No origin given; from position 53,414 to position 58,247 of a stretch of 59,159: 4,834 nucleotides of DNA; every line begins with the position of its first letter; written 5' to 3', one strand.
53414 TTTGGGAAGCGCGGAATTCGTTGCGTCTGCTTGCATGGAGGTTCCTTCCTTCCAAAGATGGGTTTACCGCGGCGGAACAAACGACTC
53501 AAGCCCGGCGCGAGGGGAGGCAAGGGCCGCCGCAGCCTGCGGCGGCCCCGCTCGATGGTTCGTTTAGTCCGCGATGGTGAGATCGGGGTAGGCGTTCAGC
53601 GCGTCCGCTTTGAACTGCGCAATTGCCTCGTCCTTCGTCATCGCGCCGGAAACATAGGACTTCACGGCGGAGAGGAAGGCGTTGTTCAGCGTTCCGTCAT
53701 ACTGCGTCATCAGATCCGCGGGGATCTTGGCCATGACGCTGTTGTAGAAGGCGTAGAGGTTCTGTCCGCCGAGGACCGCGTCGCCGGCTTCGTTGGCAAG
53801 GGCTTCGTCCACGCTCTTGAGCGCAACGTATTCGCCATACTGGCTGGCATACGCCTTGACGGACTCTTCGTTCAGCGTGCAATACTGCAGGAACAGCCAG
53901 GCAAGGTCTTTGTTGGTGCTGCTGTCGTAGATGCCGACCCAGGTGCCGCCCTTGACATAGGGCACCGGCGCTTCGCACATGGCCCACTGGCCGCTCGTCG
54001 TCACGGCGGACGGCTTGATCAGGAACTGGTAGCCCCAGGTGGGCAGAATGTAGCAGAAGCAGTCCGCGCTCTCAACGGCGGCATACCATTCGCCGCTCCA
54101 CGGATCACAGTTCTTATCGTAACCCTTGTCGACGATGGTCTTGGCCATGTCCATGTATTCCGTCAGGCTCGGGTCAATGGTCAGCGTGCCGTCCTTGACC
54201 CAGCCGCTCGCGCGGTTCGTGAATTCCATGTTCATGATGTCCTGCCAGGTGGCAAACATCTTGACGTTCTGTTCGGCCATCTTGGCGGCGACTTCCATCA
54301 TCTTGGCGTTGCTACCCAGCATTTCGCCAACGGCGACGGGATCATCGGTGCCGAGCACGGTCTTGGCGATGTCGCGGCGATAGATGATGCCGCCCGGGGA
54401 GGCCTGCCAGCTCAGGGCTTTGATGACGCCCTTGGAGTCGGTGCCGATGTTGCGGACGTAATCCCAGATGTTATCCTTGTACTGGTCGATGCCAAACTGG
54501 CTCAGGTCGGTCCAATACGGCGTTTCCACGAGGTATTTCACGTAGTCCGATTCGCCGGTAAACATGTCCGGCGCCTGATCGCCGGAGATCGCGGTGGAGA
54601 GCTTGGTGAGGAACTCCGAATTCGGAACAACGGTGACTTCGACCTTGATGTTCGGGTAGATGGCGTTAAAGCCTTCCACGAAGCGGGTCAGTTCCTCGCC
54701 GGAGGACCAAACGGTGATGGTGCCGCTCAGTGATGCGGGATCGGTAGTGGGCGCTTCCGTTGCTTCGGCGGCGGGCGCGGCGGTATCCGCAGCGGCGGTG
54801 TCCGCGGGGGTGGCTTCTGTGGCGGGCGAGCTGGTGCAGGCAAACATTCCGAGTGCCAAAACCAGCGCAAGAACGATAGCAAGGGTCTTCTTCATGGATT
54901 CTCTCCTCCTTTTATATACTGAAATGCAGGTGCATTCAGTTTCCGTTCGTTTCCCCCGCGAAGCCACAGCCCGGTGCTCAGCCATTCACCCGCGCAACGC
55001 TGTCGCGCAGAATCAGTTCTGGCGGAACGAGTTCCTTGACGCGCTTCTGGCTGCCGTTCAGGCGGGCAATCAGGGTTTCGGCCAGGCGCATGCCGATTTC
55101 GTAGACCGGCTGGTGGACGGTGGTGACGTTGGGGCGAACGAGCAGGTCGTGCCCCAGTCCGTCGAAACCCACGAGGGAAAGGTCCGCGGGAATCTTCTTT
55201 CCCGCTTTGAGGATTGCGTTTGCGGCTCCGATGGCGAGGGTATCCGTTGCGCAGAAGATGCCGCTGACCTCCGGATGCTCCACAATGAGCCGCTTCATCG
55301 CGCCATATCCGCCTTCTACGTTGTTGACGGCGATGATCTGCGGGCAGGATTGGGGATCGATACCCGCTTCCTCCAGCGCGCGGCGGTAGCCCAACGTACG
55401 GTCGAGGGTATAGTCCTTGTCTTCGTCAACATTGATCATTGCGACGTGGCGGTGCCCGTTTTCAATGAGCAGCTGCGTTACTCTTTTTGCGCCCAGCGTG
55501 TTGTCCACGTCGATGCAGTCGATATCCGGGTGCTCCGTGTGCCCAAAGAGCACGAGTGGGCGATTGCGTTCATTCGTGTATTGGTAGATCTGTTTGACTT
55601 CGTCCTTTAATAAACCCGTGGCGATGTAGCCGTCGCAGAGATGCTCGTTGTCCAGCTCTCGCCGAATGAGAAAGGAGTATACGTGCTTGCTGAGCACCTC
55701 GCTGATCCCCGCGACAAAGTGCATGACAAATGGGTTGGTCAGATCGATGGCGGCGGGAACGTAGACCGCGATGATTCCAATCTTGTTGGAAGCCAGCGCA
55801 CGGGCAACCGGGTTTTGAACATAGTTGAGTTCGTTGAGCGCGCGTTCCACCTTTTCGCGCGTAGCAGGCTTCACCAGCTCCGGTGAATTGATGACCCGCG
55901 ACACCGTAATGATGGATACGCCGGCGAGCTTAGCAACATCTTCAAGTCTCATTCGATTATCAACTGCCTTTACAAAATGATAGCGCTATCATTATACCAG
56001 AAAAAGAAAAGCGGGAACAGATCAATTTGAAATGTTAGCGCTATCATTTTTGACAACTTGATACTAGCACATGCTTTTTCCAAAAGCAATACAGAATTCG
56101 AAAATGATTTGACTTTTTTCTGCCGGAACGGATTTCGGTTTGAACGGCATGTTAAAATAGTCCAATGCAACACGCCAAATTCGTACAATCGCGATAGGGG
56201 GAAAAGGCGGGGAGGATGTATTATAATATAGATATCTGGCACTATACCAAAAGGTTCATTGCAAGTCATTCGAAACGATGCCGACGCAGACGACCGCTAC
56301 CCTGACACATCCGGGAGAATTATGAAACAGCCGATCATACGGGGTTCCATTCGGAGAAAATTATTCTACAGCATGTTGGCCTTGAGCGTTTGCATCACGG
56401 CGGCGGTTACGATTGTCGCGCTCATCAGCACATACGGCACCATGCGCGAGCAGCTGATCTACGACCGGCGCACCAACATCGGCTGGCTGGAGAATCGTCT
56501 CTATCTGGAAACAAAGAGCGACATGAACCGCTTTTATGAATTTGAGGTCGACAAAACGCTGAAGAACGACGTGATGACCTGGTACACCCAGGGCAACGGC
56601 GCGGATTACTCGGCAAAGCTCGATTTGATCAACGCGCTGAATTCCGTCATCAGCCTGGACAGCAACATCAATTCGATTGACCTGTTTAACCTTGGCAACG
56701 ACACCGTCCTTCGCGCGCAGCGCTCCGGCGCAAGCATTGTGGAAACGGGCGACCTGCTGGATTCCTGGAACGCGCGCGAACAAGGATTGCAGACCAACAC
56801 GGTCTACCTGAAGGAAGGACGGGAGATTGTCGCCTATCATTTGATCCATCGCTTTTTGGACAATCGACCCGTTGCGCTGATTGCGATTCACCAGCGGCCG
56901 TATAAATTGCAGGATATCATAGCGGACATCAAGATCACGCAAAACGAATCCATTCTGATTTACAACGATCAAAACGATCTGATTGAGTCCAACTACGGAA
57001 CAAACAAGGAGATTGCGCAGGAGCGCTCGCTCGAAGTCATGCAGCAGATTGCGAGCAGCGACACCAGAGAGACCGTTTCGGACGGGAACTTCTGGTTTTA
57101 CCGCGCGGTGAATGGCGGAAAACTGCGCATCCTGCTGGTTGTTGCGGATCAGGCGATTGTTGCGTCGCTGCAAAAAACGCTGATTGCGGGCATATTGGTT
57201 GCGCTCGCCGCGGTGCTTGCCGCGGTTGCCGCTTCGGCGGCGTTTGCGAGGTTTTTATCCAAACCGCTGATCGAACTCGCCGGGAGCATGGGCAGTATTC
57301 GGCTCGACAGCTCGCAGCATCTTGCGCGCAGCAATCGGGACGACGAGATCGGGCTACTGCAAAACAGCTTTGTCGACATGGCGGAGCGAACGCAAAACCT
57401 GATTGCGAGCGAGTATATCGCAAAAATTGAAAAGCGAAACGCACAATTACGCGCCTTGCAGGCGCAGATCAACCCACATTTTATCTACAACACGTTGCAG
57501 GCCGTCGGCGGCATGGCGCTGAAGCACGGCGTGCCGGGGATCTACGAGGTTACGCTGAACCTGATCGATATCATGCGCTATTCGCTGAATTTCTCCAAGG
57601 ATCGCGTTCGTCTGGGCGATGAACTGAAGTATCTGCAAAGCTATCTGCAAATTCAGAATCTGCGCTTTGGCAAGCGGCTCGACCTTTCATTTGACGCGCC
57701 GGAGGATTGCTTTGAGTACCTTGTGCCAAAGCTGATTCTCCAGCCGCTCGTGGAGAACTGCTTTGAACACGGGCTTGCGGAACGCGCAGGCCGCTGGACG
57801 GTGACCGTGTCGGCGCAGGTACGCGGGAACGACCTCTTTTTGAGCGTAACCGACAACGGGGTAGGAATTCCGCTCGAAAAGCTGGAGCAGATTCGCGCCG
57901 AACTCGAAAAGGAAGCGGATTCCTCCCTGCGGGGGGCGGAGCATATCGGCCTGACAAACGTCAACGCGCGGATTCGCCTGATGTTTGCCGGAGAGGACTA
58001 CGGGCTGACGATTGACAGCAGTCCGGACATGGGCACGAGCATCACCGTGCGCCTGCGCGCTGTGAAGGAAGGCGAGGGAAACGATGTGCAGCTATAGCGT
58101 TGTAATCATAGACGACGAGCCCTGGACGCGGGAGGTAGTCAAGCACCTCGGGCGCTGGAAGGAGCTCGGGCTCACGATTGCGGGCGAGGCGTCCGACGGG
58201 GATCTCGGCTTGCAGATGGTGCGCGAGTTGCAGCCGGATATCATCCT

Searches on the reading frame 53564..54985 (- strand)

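Call 28: search_protein_families(library=pfam, max_evalue=0.001, proteins=[window:53564-54985:-])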
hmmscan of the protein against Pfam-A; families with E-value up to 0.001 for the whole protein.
window:53564-54985:- (473 aa): 1 family
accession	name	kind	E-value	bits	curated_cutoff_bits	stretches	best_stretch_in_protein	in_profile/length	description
PF01547.30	SBP_bac_1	-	1.2e-18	68.6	26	1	96-373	7-304/307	Bacterial extracellular solute-binding protein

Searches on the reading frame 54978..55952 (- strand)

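Call 28: search_protein_families(library=pfam, max_evalue=0.001, proteins=[window:54978-55952:-])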
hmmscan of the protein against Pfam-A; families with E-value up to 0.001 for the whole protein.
window:54978-55952:- (324 aa): 4 families
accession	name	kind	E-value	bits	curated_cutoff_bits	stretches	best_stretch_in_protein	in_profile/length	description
PF13377.12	Peripla_BP_3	-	1.9e-30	106.5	26.5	1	160-319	2-167/167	Periplasmic binding protein-like domain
PF00532.27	Peripla_BP_1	-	1.5e-24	87.4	22.2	1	71-298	11-261/281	Periplasmic binding proteins and sugar binding domain of LacI family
PF00356.27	LacI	-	1e-18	67.3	27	1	3-47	2-46/46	Bacterial regulatory proteins, lacI family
PF13407.12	Peripla_BP_4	-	8.9e-12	45.5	35.1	1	119-301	69-257/258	Periplasmic binding protein domain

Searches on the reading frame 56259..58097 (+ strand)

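Call 28: search_protein_families(library=pfam, max_evalue=0.001, proteins=[window:56259-58097:+])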
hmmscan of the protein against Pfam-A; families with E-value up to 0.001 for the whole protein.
window:56259-58097:+ (612 aa): 3 families
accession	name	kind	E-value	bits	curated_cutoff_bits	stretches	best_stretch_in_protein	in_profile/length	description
PF06580.19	His_kinase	-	6.8e-24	84.4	25.2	1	395-474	1-81/81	Histidine kinase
PF02518.31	HATPase_c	-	2.2e-13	51.1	26.4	1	492-601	8-109/111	Histidine kinase-, DNA gyrase B-, and HSP90-like ATPase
PF00672.30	HAMP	-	8.1e-06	26.5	25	1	329-379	2-52/53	HAMP domain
